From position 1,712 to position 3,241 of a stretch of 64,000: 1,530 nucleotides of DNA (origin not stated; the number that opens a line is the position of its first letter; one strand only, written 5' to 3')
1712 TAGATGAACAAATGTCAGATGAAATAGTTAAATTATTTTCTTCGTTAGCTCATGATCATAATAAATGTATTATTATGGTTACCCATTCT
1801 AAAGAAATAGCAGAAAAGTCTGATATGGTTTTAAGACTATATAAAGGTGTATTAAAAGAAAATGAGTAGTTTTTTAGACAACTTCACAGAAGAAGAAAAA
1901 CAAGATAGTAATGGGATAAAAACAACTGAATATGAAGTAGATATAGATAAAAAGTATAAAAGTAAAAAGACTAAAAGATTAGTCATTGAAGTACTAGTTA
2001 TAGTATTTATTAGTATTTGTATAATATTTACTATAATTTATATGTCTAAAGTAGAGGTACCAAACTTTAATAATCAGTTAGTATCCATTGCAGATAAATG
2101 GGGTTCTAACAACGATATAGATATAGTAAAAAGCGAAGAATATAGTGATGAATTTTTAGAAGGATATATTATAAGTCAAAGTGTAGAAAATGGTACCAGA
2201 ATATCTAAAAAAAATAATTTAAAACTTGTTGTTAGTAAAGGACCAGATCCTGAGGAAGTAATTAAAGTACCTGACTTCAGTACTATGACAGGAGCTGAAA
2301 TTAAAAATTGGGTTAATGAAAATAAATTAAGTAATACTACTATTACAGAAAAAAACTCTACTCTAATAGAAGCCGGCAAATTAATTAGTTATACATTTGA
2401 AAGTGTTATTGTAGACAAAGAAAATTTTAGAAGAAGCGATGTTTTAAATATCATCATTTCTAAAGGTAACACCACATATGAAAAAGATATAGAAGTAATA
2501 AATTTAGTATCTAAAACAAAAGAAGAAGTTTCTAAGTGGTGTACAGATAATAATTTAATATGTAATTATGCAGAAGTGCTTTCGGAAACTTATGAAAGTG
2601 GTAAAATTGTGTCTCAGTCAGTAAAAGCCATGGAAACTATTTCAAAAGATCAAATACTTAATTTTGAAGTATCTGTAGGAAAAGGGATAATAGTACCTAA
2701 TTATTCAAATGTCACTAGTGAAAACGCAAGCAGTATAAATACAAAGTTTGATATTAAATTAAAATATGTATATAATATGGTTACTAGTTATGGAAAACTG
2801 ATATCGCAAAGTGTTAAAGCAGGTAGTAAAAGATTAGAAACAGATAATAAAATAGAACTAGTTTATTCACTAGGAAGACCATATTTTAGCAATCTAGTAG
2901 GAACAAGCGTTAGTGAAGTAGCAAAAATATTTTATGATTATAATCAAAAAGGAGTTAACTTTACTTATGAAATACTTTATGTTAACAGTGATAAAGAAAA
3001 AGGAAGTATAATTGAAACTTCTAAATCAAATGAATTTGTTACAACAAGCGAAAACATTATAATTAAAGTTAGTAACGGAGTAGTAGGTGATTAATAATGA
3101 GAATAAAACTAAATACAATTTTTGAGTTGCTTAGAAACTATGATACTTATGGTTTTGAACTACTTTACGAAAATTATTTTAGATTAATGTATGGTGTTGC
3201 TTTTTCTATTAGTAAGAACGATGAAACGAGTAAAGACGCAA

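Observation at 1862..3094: Stand-alone multi-PASTA protein lacking kinase or transpeptidase domain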

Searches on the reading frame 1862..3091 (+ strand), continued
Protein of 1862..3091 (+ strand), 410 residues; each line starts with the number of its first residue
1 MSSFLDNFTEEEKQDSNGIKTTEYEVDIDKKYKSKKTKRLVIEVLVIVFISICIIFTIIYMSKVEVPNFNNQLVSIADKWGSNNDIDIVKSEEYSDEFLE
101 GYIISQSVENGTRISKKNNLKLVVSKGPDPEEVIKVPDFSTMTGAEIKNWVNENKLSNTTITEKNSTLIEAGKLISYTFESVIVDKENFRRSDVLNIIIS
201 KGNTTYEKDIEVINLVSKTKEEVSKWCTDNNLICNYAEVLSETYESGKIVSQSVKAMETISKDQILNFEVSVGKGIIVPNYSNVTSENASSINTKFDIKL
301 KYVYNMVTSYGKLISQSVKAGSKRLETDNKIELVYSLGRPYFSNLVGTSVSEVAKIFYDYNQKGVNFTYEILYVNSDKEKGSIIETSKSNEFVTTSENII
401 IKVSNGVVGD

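Call 74: find_encoding_contigs(protein=P0421, flank=5000, max_places=1)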
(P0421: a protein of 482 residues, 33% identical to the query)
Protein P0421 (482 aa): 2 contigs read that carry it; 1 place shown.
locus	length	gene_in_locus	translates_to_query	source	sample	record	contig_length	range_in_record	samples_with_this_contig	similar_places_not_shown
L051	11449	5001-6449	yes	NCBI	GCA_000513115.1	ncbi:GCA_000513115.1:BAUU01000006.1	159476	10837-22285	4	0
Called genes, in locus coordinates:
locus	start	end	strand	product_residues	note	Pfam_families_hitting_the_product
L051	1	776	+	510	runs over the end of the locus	PF02028:BCCT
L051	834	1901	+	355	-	PF02129:Peptidase_S15, PF00561:Abhydrolase_1, PF12146:Hydrolase_4 (faint)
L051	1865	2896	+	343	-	PF08530:PepX_C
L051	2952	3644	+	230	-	PF00440:TetR_N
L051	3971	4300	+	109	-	-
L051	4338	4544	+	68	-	-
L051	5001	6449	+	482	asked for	PF12704:MacB_PCD, PF02687:FtsX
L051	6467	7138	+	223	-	PF00005:ABC_tran, PF02463:SMC_N (weak)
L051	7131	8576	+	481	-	PF03793:PASTA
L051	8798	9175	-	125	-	PF19728:DUF6220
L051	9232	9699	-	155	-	PF20136:DUF6526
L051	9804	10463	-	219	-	PF00440:TetR_N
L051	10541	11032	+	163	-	-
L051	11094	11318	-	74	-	PF10852:DUF2651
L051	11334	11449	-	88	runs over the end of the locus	-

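Call 75: find_encoding_contigs(protein=P0470, flank=5000, max_places=1)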
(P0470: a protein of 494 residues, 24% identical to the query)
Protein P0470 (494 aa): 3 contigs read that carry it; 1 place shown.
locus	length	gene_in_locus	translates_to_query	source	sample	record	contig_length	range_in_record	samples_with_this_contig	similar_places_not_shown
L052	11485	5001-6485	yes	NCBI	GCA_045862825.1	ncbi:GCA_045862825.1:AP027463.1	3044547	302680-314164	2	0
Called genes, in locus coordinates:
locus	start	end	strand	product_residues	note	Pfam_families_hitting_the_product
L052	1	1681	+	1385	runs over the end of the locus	PF03176:MMPL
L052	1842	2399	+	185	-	PF03352:Adenine_glyco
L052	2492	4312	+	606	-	PF02776:TPP_enzyme_N, PF00205:TPP_enzyme_M, PF02775:TPP_enzyme_C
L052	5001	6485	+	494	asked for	PF02687:FtsX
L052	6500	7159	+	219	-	PF00005:ABC_tran, PF02463:SMC_N (faint)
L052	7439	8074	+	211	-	-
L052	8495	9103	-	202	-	PF12464:Mac, PF25084:LbH_EIF2B (faint), PF00132:Hexapep, PF14602:Hexapep_2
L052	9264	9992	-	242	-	-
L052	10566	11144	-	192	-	-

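Call 84: predict_structure(alignment_id=A6)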
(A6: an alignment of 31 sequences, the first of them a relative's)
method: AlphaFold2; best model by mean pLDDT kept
length: 480 residues; sequences in the alignment: 31
mean_pLDDT: 82.3   pTM: 0.68
mean pLDDT of the five models: 82.3, 79.3, 79.2, 78.5, 77.7
residues with pLDDT >= 90: 167; 70-90: 243; 50-70: 50; < 50: 20
segments of 3 or more residues with pLDDT < 50: 112-131
pLDDT, mean of each block of 10 residues (from residue 1): 70 80 91 90 86 85 79 88 92 93 79 34 33 80 91 90 93 94 94 88 73 94 80 67 89 93 84 77 90 92 89 82 87 90 87 77 80 85 91 89 85 66 70 79 88 90 84 62
secondary structure, 60 per line:
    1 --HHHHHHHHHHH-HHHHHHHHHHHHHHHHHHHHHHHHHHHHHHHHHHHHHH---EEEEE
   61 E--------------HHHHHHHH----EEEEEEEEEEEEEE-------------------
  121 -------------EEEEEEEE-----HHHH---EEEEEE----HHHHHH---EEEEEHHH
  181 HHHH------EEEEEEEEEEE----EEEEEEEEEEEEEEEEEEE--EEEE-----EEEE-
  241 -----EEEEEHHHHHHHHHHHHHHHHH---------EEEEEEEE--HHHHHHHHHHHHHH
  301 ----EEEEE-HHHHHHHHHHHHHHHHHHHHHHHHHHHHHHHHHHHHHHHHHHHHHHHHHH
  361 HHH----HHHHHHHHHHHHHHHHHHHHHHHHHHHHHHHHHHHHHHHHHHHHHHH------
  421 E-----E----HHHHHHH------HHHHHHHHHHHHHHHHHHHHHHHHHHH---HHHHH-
elements in order: H3-13 H15-52 E56-61 H76-83 E88-101 E134-141 H147-150 E154-159 H164-169 E173-177 H178-184 E191-201 E206-224 E227-230 E236-239 E246-250 H251-267 E277-284 H287-300 E305-309 H311-363 H368-414 H432-438 H445-471 H475-479

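Call 87: fold_search(model_id=the predicted structure, library=pdb)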
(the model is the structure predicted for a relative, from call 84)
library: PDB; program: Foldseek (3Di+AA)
matches with E <= 10: 153; with E <= 0.001: 59
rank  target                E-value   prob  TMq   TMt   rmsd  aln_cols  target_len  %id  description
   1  5gko_A                1.4e-14  1.00  0.42  0.33  10.5       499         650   13  Crystal structure of tripartite-type ABC transporter, MacB from Acinetobacter baumannii (released 2017-11-15)
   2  9rlc_E                1.9e-14  1.00  0.44  0.50   9.6       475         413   11  LolCDE complex with Lpp lipoprotein (released 2026-01-21)
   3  9rld_E                3.8e-14  1.00  0.44  0.50   9.5       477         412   10  LolCDE complex with Lpp lipoprotein (released 2026-01-21)
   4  5lil_A                4.0e-14  1.00  0.49  0.40   7.2       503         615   15  Structure of Aggregatibacter actinomycetemcomitans MacB bound to ATPyS (P21) (released 2017-11-15)
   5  5xu1_M                4.2e-13  1.00  0.39  0.46  12.0       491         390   14  Structure of a non-canonical ABC transporter from Streptococcus pneumoniae R6 (released 2018-01-24)
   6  5lil_B                4.4e-13  1.00  0.47  0.39   7.1       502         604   14  Structure of Aggregatibacter actinomycetemcomitans MacB bound to ATPyS (P21) (released 2017-11-15)
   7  5lj7_B                4.9e-13  1.00  0.46  0.38   7.3       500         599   15  Structure of Aggregatibacter actinomycetemcomitans MacB bound to ATP (P21) (released 2017-11-15)
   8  9rld_C                8.4e-13  1.00  0.33  0.37  11.4       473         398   13  LolCDE complex with Lpp lipoprotein (released 2026-01-21)
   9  5lj6                  1.5e-12  1.00  0.50  0.41   7.0       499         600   14  Structure of Aggregatibacter actinomycetemcomitans MacB bound to ATPyS (P6522) (released 2017-11-15)
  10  7arh_E                3.4e-12  1.00  0.43  0.48   9.6       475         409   11  LolCDE in complex with lipoprotein (released 2021-04-07)
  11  5lj7_A                5.5e-12  1.00  0.46  0.39   7.4       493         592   15  Structure of Aggregatibacter actinomycetemcomitans MacB bound to ATP (P21) (released 2017-11-15)
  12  5xu1_S                5.5e-12  1.00  0.35  0.43  11.8       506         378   13  Structure of a non-canonical ABC transporter from Streptococcus pneumoniae R6 (released 2018-01-24)
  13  7arh_C                6.8e-12  1.00  0.34  0.39  12.9       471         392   13  LolCDE in complex with lipoprotein (released 2021-04-07)
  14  5nik_J                7.1e-12  1.00  0.55  0.44   6.9       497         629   12  Structure of the MacAB-TolC ABC-type tripartite multidrug efflux pump (released 2017-05-24)
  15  7v8i_C                7.9e-12  1.00  0.43  0.49   9.5       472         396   14  LolCD(E171Q)E with bound AMPPNP in nanodiscs (released 2022-08-31)
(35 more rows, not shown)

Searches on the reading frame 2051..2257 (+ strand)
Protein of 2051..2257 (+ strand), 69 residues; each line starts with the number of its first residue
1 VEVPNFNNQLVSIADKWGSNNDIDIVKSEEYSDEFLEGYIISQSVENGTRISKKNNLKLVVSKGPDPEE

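Call 51: search_protein_families(library=pfam, proteins=[window:2051-2257:+], max_evalue=1)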
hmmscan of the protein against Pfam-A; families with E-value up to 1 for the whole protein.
seq(69 aa): 2 families
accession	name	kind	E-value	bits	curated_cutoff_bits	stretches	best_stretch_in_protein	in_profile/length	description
PF03793.24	PASTA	-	4e-10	39.9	23.2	1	1-63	1-64/64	PASTA domain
PF15167.11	DUF4581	-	0.021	15.5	27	1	9-39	2-32/131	Domain of unknown function (DUF4581)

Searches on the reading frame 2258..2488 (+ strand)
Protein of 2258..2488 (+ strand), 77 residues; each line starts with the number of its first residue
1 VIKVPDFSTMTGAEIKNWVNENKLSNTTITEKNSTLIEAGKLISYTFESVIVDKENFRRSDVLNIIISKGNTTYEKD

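Call 51: search_protein_families(library=pfam, proteins=[window:2258-2488:+], max_evalue=1)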
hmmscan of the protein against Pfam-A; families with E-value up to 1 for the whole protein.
seq(77 aa): 2 families
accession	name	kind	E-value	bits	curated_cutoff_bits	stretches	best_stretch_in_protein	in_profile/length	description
PF03793.24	PASTA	-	0.00091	19.6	23.2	1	2-43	1-41/64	PASTA domain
PF21826.1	DUF6887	-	0.15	12.8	24.2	1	5-23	2-20/62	Family of unknown function (DUF6887)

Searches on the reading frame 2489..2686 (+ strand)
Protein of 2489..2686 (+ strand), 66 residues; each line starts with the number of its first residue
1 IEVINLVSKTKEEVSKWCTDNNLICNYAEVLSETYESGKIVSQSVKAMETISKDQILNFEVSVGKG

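Call 51: search_protein_families(library=pfam, proteins=[window:2489-2686:+], max_evalue=1)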
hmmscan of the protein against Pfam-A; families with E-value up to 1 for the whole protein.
seq(66 aa): 3 families
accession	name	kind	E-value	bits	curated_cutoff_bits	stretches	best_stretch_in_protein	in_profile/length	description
PF03793.24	PASTA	-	6e-08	33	23.2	1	2-62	2-63/64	PASTA domain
PF04499.20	SAPS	-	0.056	12.8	25.6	1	9-63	49-105/451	SIT4 phosphatase-associated protein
PF08727.16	P3A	-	0.25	11.2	22.3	1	10-28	29-48/59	Poliovirus 3A protein like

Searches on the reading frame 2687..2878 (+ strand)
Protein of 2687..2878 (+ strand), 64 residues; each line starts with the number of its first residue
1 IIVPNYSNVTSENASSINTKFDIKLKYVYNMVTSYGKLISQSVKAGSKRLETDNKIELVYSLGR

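Call 51: search_protein_families(library=pfam, proteins=[window:2687-2878:+], max_evalue=1)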
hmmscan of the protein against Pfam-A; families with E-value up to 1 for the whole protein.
seq(64 aa): 2 families
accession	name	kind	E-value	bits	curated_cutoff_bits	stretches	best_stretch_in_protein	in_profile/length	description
PF03793.24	PASTA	-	0.00012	22.4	23.2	1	2-61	2-63/64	PASTA domain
PF19434.4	OPA1_C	-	0.12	12.1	25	1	10-52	26-63/345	Dynamin-like GTPase OPA1 C-terminal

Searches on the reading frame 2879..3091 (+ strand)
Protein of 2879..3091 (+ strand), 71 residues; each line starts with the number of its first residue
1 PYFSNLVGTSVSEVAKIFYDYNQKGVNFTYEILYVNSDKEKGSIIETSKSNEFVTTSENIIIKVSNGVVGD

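Call 51: search_protein_families(library=pfam, proteins=[window:2879-3091:+], max_evalue=1)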
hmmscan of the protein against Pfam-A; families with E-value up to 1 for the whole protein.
seq(71 aa): 1 family
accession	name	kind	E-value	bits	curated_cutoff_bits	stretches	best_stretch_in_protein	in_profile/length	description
PF03793.24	PASTA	-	0.00088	19.6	23.2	1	5-65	5-63/64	PASTA domain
